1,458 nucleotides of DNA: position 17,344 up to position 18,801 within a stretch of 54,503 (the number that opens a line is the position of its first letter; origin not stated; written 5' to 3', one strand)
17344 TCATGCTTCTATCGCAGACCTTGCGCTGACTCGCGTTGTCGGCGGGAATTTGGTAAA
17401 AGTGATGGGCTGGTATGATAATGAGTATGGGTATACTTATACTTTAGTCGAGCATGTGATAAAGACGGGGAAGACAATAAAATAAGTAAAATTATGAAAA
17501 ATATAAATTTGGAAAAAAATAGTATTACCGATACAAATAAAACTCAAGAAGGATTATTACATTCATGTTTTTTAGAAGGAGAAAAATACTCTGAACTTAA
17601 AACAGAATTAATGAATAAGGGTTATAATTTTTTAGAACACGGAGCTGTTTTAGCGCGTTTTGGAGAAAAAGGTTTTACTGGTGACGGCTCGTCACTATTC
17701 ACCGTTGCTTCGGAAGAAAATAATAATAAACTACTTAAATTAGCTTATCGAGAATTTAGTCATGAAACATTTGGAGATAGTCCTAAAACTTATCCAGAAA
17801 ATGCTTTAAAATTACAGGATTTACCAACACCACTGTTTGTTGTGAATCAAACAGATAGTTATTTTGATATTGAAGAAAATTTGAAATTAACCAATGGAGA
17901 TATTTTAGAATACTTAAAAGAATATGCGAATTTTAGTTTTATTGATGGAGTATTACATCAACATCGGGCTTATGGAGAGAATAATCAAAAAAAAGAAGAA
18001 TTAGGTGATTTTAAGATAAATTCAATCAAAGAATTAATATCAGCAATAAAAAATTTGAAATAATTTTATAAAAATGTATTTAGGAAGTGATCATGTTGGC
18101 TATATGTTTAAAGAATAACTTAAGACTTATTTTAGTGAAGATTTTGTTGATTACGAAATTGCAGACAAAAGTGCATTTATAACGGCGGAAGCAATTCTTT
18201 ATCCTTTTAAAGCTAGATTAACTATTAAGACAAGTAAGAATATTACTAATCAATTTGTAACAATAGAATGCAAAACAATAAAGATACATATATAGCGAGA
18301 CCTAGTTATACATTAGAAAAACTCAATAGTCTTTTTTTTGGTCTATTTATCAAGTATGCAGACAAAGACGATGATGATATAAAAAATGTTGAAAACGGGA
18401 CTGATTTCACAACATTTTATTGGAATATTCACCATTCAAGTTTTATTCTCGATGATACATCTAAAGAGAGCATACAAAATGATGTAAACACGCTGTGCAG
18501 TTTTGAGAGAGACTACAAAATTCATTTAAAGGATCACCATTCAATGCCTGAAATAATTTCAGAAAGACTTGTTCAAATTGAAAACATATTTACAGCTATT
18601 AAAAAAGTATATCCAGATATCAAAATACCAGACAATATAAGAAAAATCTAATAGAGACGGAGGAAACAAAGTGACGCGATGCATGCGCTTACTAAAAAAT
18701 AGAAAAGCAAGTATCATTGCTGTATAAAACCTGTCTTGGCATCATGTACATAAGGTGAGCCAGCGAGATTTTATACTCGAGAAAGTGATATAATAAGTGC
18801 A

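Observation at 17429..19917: Duplicated gap-rpiB junction: 60-bp perfect repeat of the gap 3' end plus a decayed rpiB 5' end bracket AT-rich orphan genes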

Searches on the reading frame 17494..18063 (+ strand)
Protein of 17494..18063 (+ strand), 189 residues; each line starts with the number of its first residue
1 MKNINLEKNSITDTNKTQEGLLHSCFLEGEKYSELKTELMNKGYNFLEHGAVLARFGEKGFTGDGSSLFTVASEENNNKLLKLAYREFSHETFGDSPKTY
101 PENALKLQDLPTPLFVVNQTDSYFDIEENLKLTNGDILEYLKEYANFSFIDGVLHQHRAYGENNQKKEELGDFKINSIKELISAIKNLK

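Call 10: search_protein_families(library=pfam, proteins=[window:17494-18063:+], max_evalue=0.1)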
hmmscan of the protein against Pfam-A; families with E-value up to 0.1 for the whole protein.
window:17494-18063:+ (189 aa): 0 families

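Call 11: search_protein_families(library=padloc, proteins=[window:17494-18063:+], max_evalue=0.1)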
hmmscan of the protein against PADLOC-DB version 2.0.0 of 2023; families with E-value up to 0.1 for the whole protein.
window:17494-18063:+ (189 aa): 1 family
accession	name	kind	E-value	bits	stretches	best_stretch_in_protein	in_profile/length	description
PDLC00386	SduA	-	0.017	12.5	1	98-162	53-117/268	DUF4263 domain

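Call 12: search_protein_families(library=phrogs, proteins=[window:17494-18063:+], max_evalue=0.1)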
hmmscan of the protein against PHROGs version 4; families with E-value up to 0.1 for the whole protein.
window:17494-18063:+ (189 aa): 0 families

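Call 16: find_encoding_contigs(protein=window:17494-18063:+, flank=6000, max_places=10)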
Protein window:17494-18063:+ (189 aa): 1 contig read that carries it; 1 place shown.
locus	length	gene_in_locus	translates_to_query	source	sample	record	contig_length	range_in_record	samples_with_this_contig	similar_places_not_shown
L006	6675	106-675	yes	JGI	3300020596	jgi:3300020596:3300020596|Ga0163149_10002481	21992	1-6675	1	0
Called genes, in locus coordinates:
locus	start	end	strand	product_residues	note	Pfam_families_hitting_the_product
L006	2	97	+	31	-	?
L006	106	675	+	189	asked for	-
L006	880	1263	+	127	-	-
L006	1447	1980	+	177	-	-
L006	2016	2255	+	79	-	-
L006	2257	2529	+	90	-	-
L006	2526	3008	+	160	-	PF02502:LacAB_rpiB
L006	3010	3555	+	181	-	-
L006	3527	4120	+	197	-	PF01928:CYTH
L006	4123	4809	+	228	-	PF00834:Ribul_P_3_epim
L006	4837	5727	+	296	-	PF13292:DXP_synthase_N, PF00456:Transketolase_N, PF00676:E1_dh (weak)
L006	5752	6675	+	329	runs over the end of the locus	PF02779:Transket_pyr, PF02780:Transketolase_C, PF22613:Transketolase_C_1 (weak), PF17147:PFOR_II (weak)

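Call 20: find_homologous_proteins(query=window:17494-18063:+, max_evalue=0.01)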
Query window:17494-18063:+ (189 aa): 1 proteins with E <= 0.01 among 100 candidates.
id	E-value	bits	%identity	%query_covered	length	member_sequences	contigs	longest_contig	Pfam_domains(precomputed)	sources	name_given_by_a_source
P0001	1.1e-118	411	100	100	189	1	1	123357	-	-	-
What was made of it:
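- The unit was not found at any other locus or in any other genome (calls 16, 20).
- Tried and rejected: ORF189 returned only itself (call 20).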

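Call 58: predict_structure(protein=window:17494-18063:+)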
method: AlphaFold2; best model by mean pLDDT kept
length: 189 residues; sequences in the alignment: 1
mean_pLDDT: 31.6   pTM: 0.22
mean pLDDT of the five models: 31.6, 30.0, 29.7, 28.7, 28.2
residues with pLDDT >= 90: 0; 70-90: 0; 50-70: 0; < 50: 189
segments of 3 or more residues with pLDDT < 50: 1-189
pLDDT, mean of each block of 10 residues (from residue 1): 27 28 29 44 35 25 30 35 32 35 31 28 28 36 31 28 31 34 36
secondary structure, 60 per line:
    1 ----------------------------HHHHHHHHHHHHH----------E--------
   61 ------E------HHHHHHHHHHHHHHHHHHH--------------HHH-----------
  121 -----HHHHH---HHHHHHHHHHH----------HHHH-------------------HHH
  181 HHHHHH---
elements in order: H29-41 H74-92 H126-130 H134-144 H155-158 H178-186
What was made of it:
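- Tried and rejected: Single-sequence AF2 of ORF189 was useless, with pLDDT 32 (call 58).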

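Call 59: search_protein_representatives(protein=window:17494-18063:+)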
Query: 189 residues. Proteins with E-value up to 0.001 (for the whole library): 30; up to 1e-10: 2; up to 1e-30: 2. The best 30 are listed.
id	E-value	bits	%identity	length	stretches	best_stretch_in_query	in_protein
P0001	3.5e-119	411.4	100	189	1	1-189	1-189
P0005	5.9e-41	156.5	58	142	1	4-142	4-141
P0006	1.2e-10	57.8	36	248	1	50-187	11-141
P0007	1.7e-10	57.3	39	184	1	40-174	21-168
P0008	3.3e-10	56.3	43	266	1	47-147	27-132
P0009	8.3e-10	55.0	36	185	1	52-186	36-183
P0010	1.9e-09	53.8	41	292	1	48-152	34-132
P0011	7.6e-09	51.9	33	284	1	50-163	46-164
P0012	3.6e-08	49.7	36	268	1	12-145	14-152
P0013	5.8e-08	49.0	36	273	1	55-187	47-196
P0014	1.5e-07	47.7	42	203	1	37-156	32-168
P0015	1.9e-06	44.1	33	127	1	28-138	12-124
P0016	2.1e-06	43.9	39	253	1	31-148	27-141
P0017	3.0e-06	43.4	31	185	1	28-149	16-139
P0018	1.3e-05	41.4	32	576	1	38-156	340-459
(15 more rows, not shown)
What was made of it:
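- Tried and rejected: Full HMMER later found a family (call 59).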

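Call 62: search_protein_families(library=pfam, alignment_id=A2, max_evalue=0.01)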
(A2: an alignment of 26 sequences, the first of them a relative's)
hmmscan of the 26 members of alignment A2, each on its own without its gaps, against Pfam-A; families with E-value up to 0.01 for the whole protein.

A. member 1, P0001 (189 aa): 0 families

B. families by the number of members that match (of 26 scanned): 0 families

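Call 63: search_solved_structures(query=A2, max_evalue=1)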
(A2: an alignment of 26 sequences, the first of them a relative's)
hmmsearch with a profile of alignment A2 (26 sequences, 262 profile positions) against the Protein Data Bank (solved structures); distinct sequences matched with E-value up to 1: 0.
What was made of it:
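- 17494..18063 (+): ORF189, a cargo gene (27% GC). It belongs to an uncharacterised conserved family with a confident fold that has no known match. No Pfam or PDB hit (calls 62, 63).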

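Call 64: find_encoding_contigs(protein=P0005, flank=5000, max_places=5)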
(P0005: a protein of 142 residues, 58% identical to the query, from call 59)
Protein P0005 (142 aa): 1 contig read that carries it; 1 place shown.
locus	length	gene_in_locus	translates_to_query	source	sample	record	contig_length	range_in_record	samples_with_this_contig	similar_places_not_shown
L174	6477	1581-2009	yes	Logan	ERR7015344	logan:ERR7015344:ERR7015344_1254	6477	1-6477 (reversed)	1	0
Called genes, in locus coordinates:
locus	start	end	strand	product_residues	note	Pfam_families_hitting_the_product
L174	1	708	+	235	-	?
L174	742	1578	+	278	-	PF13292:DXP_synthase_N, PF00456:Transketolase_N, PF00676:E1_dh (weak)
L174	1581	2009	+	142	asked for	-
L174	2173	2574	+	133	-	PF02452:PemK_toxin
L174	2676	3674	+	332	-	PF02779:Transket_pyr, PF02780:Transketolase_C, PF22613:Transketolase_C_1 (weak), PF17147:PFOR_II (weak)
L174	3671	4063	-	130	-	-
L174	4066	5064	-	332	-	PF00294:PfkB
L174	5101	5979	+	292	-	PF01116:F_bP_aldolase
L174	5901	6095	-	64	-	-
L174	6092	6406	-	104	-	-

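Call 65: find_encoding_contigs(protein=P0007, flank=5000, max_places=4)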
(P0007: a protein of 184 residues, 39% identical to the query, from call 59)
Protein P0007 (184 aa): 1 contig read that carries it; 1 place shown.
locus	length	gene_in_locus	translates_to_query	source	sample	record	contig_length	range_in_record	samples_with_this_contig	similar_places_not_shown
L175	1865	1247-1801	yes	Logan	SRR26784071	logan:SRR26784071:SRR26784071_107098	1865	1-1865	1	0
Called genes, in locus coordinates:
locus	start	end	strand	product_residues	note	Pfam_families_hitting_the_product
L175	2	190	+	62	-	?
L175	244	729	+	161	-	PF00293:NUDIX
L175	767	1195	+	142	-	-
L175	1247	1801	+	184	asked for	-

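Call 72: predict_structure(alignment_id=A2)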
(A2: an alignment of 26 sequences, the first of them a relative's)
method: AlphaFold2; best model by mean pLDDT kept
length: 189 residues; sequences in the alignment: 26
mean_pLDDT: 89.2   pTM: 0.84
mean pLDDT of the five models: 89.2, 87.9, 87.7, 85.3, 84.2
residues with pLDDT >= 90: 148; 70-90: 17; 50-70: 17; < 50: 7
segments of 3 or more residues with pLDDT < 50: 1-3
pLDDT, mean of each block of 10 residues (from residue 1): 49 63 94 96 94 94 96 97 96 92 95 97 95 95 95 87 70 96 97
secondary structure, 60 per line:
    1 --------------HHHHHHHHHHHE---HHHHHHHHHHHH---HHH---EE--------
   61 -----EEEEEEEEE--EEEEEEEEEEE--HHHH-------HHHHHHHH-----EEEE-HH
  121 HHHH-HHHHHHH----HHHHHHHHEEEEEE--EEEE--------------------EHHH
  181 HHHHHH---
elements in order: H15-25 H30-41 E66-74 E77-87 H90-93 H101-108 E114-117 H119-124 H126-132 H137-144 E145-150 E153-156 H178-186
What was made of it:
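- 17494..18063 (+): AF2 pLDDT 89 (call 72).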

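Call 79: fold_search(model_id=the predicted structure, library=pdb)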
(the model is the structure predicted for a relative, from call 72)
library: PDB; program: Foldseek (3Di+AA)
matches with E <= 10: 359; with E <= 0.001: 0
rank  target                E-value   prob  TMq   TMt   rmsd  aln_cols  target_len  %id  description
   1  6j55_F                8.5e-01  0.06  0.19  0.18  16.2       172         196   13  Crystal structure of an iron superoxide dismutate (FeSOD) from a pathogenic Acanthamoeba castellanii (released 2019-07-17)
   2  6ex3_D                9.5e-01  0.06  0.18  0.17  12.8       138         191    9  Staphylococcus aureus superoxide dismutase SodA (released 2018-11-21)
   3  3ey6                  1.1e+00  0.02  0.10  0.13  13.1        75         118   16  Crystal structure of the FK506-binding domain of human FKBP38 (released 2009-10-27)
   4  7bjk_A                1.1e+00  0.04  0.15  0.14  13.9       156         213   10  Crystal structure of the chloroplastic Fe superoxide dismutase PAP9 from Arabidopsis thaliana. (released 2021-07-07)
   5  5xj2_C                1.2e+00  0.01  0.14  0.07  19.2       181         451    9  Structure of spRlmCD with U747 RNA (released 2017-11-01)
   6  8ulg_B                1.4e+00  0.02  0.12  0.05  15.0       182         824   10  Cryo-EM structure of bovine phosphodiesterase 6 bound to IBMX (released 2024-01-17)
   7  5j5y_D                1.4e+00  0.04  0.15  0.17   6.4        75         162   11  Translation initiation factor 4E in complex with m2(7,2'O)GppCCl2ppG mRNA 5' cap analog (released 2017-05-10)
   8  6fc1_C                1.5e+00  0.04  0.16  0.17   8.7        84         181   11  Crystal structure of the eIF4E-Eap1p complex from Saccharomyces cerevisiae in the cap-bound state (released 2018-06-27)
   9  8s89                  1.5e+00  0.04  0.16  0.10  12.0       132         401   12  Efficient and scalable protein design using a relaxed sequence space (released 2024-10-16)
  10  4arj_B                1.5e+00  0.03  0.15  0.10  13.3       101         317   13  Crystal structure of a pesticin (translocation and receptor binding domain) from Y. pestis and T4-lysozyme chimera (released 2012-05-09)
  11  3im5_A                1.6e+00  0.03  0.12  0.13  12.9        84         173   23  Crystal structure of mouse Ryanodine Receptor 2 (residues 1-217) (released 2009-11-17)
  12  4nvp                  1.6e+00  0.02  0.13  0.14  17.2       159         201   12  Structure of the cyclic nucleotide-binding domain of HCN4 channel complexed with 7-CH-cAMP (released 2014-03-19)
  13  5zq0_A                1.6e+00  0.02  0.14  0.07  20.1       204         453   10  Crystal structure of spRlmCD with U747loop RNA (released 2018-10-24)
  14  4arj_A                1.7e+00  0.03  0.15  0.10  13.8       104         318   10  Crystal structure of a pesticin (translocation and receptor binding domain) from Y. pestis and T4-lysozyme chimera (released 2012-05-09)
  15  6hq3_B                1.8e+00  0.03  0.13  0.20  16.1       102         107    9  Structure of EAL Enzyme Bd1971 - halfsite-occupied form (released 2019-07-31)
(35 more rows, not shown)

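Call 104: fold_search(model_id=the predicted structure, library=viral)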
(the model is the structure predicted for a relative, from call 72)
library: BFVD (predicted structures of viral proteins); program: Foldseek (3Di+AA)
matches with E <= 10: 469; with E <= 0.001: 0
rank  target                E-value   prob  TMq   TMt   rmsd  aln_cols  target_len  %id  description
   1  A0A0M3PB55            9.3e-02  0.09  0.16  0.18  16.2       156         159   10  HT motif protein [Turkeypox virus]
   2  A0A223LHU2            3.1e-01  0.07  0.17  0.17  22.3       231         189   10  Uncharacterized protein [Erwinia phage vB_EamM_Joad]
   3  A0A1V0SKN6            3.6e-01  0.07  0.18  0.19  19.5       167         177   11  Uncharacterized protein [Klosneuvirus KNV1]
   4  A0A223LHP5            3.9e-01  0.11  0.19  0.21  11.9        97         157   13  Uncharacterized protein [Erwinia phage vB_EamM_RisingSun]
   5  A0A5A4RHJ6            4.1e-01  0.04  0.13  0.03  18.4       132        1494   13  RNA-directed RNA polymerase [Pythium splendens RNA virus 1]
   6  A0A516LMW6            4.4e-01  0.20  0.18  0.26   5.4        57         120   14  (no name in the UniProt tables at hand)
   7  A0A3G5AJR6            4.4e-01  0.02  0.13  0.13  13.7       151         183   13  Uncharacterized protein [Sylvanvirus sp.]
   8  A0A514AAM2            4.6e-01  0.07  0.16  0.21  11.6       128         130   12  Uracil DNA glycosylase [Bacillus phage Karezi]
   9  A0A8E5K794            5.2e-01  0.06  0.16  0.16  17.0       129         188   16  (no name in the UniProt tables at hand)
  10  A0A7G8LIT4            5.9e-01  0.09  0.15  0.29   5.7        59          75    8  Uncharacterized protein [Gordonia phage Rabbitrun]
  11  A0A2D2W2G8            8.4e-01  0.04  0.18  0.20  12.8       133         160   12  Uncharacterized protein [Stenotrophomonas phage vB_SmaS_DLP_5]
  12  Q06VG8                8.4e-01  0.04  0.14  0.06  18.3       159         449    9  (no name in the UniProt tables at hand)
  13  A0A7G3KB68            8.9e-01  0.05  0.14  0.16  12.5       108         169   15  Uncharacterized protein [Enterobacter phage vB_EhoM-IME523]
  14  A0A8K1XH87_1          8.9e-01  0.02  0.11  0.03  19.7       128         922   12  (no name in the UniProt tables at hand)
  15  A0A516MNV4            1.0e+00  0.06  0.16  0.17  17.0       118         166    9  (no name in the UniProt tables at hand)
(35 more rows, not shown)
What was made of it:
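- Tried and rejected: The MSA model was confident but matched nothing in PDB or BFVD (calls 72, 79, 104).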

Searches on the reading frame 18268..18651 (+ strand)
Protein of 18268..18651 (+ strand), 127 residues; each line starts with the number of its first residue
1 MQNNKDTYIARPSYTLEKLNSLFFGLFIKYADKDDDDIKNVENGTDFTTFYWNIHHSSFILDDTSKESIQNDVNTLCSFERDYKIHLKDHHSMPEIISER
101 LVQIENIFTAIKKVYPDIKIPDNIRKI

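Call 10: search_protein_families(library=pfam, proteins=[window:18268-18651:+], max_evalue=0.1)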
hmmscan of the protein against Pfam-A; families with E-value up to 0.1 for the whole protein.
window:18268-18651:+ (127 aa): 0 families

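Call 11: search_protein_families(library=padloc, proteins=[window:18268-18651:+], max_evalue=0.1)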
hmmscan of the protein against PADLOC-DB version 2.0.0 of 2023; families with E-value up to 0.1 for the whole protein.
window:18268-18651:+ (127 aa): 0 families

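Call 12: search_protein_families(library=phrogs, proteins=[window:18268-18651:+], max_evalue=0.1)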
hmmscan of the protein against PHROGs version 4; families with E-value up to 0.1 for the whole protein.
window:18268-18651:+ (127 aa): 0 families

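Call 18: find_encoding_contigs(protein=window:18268-18651:+, flank=6000, max_places=10)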
Protein window:18268-18651:+ (127 aa): 5 contigs read that carry it; 4 places shown.
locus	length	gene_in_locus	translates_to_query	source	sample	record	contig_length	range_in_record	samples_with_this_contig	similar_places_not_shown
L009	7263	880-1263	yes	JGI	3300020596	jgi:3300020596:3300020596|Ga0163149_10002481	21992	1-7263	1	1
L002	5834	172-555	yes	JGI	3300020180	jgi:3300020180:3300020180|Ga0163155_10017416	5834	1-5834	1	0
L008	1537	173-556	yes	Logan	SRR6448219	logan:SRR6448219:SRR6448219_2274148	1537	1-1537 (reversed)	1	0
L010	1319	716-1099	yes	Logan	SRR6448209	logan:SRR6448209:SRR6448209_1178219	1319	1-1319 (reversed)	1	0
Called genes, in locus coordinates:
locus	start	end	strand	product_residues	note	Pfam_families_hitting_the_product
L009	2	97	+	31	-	?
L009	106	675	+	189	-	-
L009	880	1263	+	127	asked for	-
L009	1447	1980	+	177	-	-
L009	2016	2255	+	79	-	-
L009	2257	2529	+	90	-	-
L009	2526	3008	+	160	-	PF02502:LacAB_rpiB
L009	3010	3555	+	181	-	-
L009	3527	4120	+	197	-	PF01928:CYTH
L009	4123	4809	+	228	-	PF00834:Ribul_P_3_epim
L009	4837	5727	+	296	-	PF13292:DXP_synthase_N, PF00456:Transketolase_N, PF00676:E1_dh (weak)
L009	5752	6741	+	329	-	PF02779:Transket_pyr, PF02780:Transketolase_C, PF22613:Transketolase_C_1 (weak), PF17147:PFOR_II (weak)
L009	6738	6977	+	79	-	PF26604:CBU_0592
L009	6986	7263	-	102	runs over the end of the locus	-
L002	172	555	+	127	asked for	-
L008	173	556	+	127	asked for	-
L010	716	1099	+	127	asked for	-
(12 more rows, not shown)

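Call 43: find_homologous_proteins(query=window:18268-18651:+, max_evalue=0.01)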
Query window:18268-18651:+ (127 aa): 2 proteins with E <= 0.01 among 7 candidates.
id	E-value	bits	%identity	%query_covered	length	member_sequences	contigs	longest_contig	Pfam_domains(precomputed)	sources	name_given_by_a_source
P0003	4.9e-79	280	100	100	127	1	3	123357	-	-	-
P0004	1.1e-57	211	72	100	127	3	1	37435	-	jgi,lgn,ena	-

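Call 44: find_encoding_contigs(protein=P0004, flank=6000, max_places=6)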
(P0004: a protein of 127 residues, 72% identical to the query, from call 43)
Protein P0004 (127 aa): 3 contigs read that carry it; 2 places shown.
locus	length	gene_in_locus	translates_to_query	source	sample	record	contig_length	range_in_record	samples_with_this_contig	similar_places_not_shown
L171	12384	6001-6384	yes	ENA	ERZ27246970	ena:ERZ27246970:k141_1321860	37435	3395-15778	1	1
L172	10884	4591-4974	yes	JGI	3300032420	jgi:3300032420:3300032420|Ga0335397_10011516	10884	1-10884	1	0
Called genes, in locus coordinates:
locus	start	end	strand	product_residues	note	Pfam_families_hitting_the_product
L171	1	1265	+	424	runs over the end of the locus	PF01551:Peptidase_M23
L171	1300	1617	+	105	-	-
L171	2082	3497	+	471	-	PF02934:GatB_N, PF02637:GatB_Yqey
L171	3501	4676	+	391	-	-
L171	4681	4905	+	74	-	PF07866:DUF1653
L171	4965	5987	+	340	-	PF00044:Gp_dh_N, PF02800:Gp_dh_C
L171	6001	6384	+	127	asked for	-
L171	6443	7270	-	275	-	PF01678:DAP_epimerase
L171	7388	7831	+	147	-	PF02502:LacAB_rpiB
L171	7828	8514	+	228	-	PF00834:Ribul_P_3_epim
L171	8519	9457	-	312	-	PF01699:Na_Ca_ex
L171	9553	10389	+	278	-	PF13292:DXP_synthase_N, PF00456:Transketolase_N, PF00676:E1_dh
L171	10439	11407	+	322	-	PF02779:Transket_pyr, PF22613:Transketolase_C_1 (weak), PF02780:Transketolase_C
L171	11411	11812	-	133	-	-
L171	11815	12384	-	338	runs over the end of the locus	PF00294:PfkB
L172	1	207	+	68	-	?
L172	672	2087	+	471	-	PF02934:GatB_N, PF02637:GatB_Yqey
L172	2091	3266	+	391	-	-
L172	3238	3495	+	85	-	PF07866:DUF1653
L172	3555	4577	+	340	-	PF00044:Gp_dh_N, PF02800:Gp_dh_C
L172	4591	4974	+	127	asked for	-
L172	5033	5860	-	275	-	PF01678:DAP_epimerase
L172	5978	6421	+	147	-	PF02502:LacAB_rpiB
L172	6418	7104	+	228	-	PF00834:Ribul_P_3_epim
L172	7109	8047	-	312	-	PF01699:Na_Ca_ex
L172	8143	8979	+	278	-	PF13292:DXP_synthase_N, PF00456:Transketolase_N, PF00676:E1_dh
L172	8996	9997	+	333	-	PF02779:Transket_pyr, PF02780:Transketolase_C, PF22613:Transketolase_C_1 (weak)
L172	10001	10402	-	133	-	-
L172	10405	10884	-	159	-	?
